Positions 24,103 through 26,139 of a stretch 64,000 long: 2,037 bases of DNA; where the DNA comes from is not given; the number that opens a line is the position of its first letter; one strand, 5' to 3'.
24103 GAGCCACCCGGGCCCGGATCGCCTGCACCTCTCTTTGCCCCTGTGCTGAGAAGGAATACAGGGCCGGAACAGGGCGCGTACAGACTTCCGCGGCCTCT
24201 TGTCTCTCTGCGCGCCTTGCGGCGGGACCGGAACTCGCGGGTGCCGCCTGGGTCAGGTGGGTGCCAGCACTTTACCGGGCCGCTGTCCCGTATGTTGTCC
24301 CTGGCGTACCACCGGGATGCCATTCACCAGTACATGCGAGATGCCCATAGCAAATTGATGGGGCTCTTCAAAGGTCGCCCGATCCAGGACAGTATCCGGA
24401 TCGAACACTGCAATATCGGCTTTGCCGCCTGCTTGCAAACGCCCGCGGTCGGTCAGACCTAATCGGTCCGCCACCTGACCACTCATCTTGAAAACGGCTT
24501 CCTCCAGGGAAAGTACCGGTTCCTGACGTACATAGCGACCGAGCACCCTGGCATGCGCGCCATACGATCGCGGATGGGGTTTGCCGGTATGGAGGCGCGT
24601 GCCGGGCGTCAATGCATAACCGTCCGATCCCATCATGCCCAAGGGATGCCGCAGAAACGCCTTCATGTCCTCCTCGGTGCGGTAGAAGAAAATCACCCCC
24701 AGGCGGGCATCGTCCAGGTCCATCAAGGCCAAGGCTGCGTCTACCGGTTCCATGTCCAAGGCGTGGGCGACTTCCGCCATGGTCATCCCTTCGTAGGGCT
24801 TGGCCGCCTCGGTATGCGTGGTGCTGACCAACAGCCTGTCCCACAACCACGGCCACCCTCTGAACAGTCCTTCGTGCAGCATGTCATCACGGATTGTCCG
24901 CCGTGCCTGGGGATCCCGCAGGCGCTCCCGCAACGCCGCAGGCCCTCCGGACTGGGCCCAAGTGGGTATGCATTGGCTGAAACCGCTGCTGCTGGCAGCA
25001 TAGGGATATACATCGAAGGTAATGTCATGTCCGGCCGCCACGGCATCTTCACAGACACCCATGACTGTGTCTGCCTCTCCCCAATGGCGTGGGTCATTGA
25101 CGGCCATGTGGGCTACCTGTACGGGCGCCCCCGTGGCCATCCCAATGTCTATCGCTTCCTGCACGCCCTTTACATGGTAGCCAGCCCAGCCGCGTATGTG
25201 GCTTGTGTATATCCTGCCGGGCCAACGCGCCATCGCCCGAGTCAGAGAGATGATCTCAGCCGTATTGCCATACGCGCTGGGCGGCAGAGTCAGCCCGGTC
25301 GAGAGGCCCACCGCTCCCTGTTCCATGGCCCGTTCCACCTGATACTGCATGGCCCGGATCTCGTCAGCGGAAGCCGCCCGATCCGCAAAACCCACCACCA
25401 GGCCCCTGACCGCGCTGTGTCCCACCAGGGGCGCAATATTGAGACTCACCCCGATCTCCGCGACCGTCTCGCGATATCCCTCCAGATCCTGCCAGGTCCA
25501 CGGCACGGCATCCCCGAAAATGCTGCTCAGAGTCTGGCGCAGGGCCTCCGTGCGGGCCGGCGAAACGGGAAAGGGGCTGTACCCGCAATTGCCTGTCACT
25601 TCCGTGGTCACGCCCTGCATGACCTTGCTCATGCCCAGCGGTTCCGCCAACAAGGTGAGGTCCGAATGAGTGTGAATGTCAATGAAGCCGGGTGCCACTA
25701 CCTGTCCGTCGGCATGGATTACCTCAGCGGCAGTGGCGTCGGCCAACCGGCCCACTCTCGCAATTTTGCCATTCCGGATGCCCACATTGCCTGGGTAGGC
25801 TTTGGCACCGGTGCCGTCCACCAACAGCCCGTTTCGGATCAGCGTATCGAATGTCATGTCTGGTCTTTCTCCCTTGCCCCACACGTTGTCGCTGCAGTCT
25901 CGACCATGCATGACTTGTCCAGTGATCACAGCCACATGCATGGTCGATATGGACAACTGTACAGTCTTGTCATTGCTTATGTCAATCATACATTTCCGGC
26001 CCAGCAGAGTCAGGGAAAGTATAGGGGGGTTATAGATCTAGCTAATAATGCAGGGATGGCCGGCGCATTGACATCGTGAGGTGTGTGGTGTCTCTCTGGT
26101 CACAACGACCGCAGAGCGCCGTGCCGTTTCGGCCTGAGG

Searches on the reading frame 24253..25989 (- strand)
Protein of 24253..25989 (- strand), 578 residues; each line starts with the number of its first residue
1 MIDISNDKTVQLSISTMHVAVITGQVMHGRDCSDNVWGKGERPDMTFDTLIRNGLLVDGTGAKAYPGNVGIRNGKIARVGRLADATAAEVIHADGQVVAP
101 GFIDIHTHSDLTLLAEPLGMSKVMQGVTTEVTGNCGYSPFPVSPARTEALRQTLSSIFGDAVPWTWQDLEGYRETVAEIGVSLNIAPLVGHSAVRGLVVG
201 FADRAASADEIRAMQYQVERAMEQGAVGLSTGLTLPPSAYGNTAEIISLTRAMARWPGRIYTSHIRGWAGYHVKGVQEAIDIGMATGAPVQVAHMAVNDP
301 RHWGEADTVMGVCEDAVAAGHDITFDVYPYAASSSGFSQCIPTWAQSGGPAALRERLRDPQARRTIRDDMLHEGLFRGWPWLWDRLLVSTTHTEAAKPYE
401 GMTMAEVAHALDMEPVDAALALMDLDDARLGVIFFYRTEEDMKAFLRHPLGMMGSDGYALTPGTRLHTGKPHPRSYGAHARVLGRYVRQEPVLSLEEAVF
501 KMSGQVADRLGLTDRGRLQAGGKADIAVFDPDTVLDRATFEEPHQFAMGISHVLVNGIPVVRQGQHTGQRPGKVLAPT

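Call 12: search_protein_families(library=pfam, proteins=[window:24253-25989:-], max_evalue=0.01)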
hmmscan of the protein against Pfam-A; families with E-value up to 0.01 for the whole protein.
window:24253-25989:- (578 aa): 3 families
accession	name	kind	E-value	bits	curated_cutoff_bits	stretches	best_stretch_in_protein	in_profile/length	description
PF07969.17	Amidohydro_3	-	8.4e-27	95.2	29.7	1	89-561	1-472/472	Amidohydrolase family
PF01979.26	Amidohydro_1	-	1.6e-06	28.1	25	1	482-557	273-342/345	Amidohydrolase family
PF00449.26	Urease_alpha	-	0.0017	19.1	23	1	42-90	61-107/121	Urease alpha-subunit, N-terminal domain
